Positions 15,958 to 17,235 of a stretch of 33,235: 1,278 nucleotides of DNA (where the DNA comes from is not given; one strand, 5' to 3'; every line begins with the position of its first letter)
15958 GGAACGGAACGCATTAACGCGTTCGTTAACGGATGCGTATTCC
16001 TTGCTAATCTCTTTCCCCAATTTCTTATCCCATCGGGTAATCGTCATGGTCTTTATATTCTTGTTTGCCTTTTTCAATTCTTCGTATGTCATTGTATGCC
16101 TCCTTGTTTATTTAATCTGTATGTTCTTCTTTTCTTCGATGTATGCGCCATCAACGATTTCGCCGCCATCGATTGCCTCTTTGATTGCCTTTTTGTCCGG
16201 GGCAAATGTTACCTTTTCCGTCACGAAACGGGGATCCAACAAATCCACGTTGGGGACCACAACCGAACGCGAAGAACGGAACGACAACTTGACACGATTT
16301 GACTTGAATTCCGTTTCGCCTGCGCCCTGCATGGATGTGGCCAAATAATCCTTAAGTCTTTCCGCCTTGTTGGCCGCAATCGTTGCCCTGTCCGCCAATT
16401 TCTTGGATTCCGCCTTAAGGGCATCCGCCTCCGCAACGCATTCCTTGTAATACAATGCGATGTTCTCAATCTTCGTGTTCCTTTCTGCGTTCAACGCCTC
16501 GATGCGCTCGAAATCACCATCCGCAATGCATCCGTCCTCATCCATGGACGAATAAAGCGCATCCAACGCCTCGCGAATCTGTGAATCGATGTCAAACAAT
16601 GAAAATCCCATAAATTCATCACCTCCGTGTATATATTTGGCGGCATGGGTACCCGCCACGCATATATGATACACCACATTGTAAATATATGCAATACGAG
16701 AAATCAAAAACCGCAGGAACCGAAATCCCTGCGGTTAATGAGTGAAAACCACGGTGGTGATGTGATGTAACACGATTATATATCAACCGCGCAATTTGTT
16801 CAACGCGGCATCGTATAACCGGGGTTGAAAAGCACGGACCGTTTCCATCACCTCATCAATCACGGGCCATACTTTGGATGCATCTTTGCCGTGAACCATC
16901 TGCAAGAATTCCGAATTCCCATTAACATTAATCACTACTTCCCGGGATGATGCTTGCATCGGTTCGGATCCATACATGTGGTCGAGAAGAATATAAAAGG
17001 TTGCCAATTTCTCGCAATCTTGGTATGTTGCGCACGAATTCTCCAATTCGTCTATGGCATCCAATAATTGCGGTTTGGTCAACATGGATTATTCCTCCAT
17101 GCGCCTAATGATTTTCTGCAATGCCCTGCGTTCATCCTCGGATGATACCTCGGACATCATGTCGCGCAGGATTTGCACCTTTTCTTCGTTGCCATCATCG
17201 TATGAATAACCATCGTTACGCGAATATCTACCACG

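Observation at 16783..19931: Seven-gene cassette of unassignable proteins between the regulator and the recombination genes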

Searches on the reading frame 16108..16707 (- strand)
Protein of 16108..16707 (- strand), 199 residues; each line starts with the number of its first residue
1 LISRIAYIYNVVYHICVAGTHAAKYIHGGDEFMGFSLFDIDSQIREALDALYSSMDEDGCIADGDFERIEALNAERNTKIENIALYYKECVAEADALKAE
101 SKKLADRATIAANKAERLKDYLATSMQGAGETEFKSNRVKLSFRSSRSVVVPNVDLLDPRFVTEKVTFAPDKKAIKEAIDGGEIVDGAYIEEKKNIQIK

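Call 8: search_protein_families(library=phrogs, proteins=[window:16108-16707:-], max_evalue=0.001)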
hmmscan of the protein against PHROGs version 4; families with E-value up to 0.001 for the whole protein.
window:16108-16707:- (199 aa): 2 families
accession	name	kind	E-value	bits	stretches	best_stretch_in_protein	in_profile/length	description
phrog_253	-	DNA, RNA and nucleotide metabolism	1.2e-34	120.7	1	36-199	8-167/169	Mu Gam-like end protection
phrog_20203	-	unknown function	4e-05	24.7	1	135-199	10-75/75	-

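Call 76: find_related_loci(query=window:16108-16611:-, collection=viral_contigs, flank=8000)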
Query window:16108-16611:- (167 aa) in viral_contigs; peptide patterns used: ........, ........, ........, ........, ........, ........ (x = any residue, [..] = any of these).
217 stretches matched a pattern; 212 encode a relative of the query (tblastn E <= 1e-3); the best 80 are kept; 80 distinct loci.
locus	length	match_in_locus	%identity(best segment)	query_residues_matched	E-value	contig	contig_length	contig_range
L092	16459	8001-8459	40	3-167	1e-25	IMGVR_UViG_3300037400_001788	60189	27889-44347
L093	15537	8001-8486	36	4-167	3e-25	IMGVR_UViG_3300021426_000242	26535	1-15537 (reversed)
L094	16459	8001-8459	38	4-167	2e-24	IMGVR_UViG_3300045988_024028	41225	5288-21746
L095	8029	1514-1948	38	23-167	5e-21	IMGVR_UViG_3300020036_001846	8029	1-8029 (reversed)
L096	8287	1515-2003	35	4-167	2e-19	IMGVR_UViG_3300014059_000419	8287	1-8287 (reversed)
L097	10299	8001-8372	37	37-159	3e-18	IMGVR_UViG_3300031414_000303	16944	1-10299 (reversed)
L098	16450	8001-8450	34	15-159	5e-18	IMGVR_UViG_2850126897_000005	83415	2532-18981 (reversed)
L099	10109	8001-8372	36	37-159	2e-17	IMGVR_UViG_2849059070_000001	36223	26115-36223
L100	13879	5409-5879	30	1-159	2e-17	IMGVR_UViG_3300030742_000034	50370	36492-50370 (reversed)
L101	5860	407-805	37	34-167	2e-17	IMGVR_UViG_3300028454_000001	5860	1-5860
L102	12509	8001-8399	35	37-167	3e-17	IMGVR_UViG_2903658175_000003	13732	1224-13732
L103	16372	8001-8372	36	37-159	2e-17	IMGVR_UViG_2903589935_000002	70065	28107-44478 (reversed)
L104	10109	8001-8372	36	37-159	3e-17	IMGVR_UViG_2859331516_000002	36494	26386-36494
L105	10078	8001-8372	35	37-159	4e-17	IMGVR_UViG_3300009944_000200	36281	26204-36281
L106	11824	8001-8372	35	37-159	6e-17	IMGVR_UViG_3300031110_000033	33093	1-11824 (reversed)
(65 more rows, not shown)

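Call 80: find_related_loci(query=window:16108-16611:-, collection=metagenome_contigs, flank=7000)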
Query window:16108-16611:- (167 aa) in metagenome_contigs; peptide patterns used: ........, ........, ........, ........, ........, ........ (x = any residue, [..] = any of these).
257 stretches matched a pattern; 133 encode a relative of the query (tblastn E <= 1e-3); the best 80 are kept; 80 distinct loci.
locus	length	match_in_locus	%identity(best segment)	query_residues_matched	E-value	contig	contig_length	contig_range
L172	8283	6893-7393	44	4-167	7e-36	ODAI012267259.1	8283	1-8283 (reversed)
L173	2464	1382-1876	41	3-166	1e-32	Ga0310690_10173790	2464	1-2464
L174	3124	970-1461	36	3-167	7e-31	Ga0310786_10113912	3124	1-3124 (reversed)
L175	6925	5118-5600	37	2-167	2e-26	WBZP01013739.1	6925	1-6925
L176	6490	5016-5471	38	4-167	5e-26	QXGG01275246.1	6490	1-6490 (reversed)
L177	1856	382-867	36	4-167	1e-25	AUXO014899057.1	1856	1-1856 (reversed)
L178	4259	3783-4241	39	4-167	5e-25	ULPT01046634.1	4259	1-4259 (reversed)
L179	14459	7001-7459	39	4-167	2e-24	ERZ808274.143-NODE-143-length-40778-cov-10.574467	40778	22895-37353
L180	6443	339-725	37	37-167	3e-23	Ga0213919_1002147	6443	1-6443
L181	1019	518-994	38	3-167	7e-23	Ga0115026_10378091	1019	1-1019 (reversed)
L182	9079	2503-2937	39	23-167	1e-21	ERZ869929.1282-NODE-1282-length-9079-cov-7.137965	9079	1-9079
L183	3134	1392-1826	37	23-167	2e-21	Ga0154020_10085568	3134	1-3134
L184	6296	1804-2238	38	23-167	3e-21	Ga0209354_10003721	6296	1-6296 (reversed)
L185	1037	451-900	38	16-167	1e-21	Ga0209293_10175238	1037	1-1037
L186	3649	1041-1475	37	23-167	6e-21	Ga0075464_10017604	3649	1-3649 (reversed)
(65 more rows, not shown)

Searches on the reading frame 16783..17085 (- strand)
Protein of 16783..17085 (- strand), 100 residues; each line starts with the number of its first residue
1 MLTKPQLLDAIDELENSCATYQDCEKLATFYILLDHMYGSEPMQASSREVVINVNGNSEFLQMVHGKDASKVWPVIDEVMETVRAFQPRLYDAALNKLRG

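Call 5: search_protein_families(library=pfam, proteins=[window:16783-17085:-], max_evalue=1)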
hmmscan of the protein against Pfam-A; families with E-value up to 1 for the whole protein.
window:16783-17085:- (100 aa): 0 families

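Call 6: search_protein_families(library=phrogs, proteins=[window:16783-17085:-], max_evalue=1)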
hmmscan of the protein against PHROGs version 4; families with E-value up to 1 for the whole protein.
window:16783-17085:- (100 aa): 0 families

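Call 22: search_protein_families(library=ncbifam, proteins=[window:16783-17085:-], max_evalue=1)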
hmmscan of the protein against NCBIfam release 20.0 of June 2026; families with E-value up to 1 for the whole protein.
window:16783-17085:- (100 aa): 0 families

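Call 66: search_protein_families(library=padloc, proteins=[window:16783-17085:-], max_evalue=1)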
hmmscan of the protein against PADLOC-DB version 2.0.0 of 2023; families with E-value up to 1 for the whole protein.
window:16783-17085:- (100 aa): 0 families

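Call 95: search_solved_structures(query=A8, max_evalue=10)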
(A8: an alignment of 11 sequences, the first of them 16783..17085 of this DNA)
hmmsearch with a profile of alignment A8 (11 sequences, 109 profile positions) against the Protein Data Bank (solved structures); distinct sequences matched with E-value up to 10: 2.
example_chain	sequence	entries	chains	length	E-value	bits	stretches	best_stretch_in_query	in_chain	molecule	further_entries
3vuo_A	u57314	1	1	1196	0.066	16.7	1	64-95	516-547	NTNHA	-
4irl_A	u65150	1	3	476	0.69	13.4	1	28-101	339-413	Maltose-binding periplasmic protein, Novel protein similar to vertebrate guanylate binding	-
